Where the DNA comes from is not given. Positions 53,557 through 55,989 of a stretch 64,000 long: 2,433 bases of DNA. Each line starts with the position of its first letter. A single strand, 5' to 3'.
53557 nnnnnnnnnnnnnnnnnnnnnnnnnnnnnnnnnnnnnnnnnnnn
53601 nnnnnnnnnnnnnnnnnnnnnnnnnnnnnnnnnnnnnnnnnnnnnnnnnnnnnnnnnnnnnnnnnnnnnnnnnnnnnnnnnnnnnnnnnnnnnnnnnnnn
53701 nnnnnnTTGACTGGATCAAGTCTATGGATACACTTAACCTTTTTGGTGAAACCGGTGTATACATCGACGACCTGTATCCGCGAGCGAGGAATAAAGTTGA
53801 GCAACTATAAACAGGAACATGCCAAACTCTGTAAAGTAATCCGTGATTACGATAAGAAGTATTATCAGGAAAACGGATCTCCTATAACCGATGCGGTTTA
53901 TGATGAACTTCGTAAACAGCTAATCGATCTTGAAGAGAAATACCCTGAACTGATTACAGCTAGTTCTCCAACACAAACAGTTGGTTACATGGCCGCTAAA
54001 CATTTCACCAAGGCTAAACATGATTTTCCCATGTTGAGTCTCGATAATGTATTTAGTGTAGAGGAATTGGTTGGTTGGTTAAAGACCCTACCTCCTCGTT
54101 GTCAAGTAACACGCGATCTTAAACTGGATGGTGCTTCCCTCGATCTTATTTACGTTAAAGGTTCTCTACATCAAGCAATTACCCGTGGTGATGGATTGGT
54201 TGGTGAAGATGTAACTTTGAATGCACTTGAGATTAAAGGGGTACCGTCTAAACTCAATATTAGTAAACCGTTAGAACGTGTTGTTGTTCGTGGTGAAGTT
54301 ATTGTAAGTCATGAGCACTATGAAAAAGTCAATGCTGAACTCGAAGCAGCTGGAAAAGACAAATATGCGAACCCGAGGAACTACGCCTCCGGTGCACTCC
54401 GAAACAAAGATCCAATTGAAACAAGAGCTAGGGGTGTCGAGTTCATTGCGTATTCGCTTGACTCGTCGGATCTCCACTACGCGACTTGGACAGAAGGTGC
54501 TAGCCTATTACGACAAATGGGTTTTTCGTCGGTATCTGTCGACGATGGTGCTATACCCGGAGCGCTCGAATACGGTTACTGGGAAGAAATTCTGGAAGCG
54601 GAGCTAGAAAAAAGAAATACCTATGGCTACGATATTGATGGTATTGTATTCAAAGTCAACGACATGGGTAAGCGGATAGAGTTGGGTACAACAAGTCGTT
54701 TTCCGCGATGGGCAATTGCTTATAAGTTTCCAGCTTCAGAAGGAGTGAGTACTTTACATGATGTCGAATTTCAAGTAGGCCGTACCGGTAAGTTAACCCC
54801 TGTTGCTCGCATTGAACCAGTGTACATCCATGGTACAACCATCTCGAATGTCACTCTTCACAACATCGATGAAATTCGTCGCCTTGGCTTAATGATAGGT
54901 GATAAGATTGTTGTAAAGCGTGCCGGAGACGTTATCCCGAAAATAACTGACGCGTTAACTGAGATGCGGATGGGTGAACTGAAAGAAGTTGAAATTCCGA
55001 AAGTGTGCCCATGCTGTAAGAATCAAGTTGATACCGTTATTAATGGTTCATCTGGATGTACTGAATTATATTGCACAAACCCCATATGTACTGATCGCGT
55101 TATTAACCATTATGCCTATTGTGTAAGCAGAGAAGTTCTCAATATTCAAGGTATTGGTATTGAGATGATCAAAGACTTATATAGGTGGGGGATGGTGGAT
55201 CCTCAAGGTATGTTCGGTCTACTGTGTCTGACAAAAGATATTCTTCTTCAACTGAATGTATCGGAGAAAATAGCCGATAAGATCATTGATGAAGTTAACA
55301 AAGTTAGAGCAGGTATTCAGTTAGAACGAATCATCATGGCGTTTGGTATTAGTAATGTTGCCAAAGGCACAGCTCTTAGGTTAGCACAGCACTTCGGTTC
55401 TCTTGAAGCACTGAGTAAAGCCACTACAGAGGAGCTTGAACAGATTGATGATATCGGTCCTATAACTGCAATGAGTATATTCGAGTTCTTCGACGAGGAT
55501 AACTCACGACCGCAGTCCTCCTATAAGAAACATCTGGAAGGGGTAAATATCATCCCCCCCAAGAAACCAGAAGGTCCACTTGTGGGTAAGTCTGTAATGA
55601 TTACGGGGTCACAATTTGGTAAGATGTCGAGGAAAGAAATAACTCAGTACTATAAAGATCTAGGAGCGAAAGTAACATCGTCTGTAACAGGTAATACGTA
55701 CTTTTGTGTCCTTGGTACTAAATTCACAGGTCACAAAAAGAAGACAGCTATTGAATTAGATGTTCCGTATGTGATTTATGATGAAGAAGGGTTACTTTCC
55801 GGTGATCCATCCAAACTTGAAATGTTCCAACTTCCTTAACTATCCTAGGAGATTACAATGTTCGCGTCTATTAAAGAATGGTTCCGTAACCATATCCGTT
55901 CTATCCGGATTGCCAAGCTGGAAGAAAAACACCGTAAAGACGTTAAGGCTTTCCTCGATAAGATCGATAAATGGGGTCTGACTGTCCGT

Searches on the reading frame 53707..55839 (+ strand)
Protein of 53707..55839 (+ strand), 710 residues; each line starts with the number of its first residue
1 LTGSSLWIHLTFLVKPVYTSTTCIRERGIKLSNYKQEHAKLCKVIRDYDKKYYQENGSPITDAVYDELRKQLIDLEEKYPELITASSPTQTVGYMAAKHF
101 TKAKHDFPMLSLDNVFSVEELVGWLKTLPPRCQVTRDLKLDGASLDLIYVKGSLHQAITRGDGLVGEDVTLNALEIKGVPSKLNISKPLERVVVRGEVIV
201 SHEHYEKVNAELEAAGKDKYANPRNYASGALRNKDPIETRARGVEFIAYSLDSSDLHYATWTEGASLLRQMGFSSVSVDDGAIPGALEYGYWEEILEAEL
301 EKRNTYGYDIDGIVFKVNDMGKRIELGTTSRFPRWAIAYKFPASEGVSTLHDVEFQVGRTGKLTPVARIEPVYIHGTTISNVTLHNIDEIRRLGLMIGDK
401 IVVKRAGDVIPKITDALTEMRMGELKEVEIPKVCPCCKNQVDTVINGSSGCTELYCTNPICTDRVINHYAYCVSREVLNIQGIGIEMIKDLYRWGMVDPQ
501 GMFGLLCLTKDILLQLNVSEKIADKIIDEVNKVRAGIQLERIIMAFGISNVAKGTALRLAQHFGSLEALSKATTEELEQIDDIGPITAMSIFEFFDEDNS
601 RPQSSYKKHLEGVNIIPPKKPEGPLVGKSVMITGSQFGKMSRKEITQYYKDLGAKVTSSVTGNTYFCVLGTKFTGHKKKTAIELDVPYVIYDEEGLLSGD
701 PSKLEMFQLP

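Call 29: search_protein_families(library=phrogs, proteins=[window:53707-55839:+], max_evalue=0.001)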
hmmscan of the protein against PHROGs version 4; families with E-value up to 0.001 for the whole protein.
window:53707-55839:+ (710 aa): 5 families
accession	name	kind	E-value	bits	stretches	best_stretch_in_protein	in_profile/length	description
phrog_3869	-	DNA, RNA and nucleotide metabolism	1.6e-205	685.4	1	33-693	4-648/656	NAD-dependent DNA ligase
phrog_3359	-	DNA, RNA and nucleotide metabolism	5.2e-67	227.4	1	43-416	6-322/325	NAD-dependent DNA ligase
phrog_3498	-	DNA, RNA and nucleotide metabolism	3.9e-22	80.3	1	427-688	2-243/256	NAD-dependent DNA ligase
phrog_2561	-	DNA, RNA and nucleotide metabolism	7.3e-06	27.3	1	586-694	65-155/167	DNA ligase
phrog_18456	-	DNA, RNA and nucleotide metabolism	4.2e-05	24.8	1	39-94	64-119/119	DNA ligase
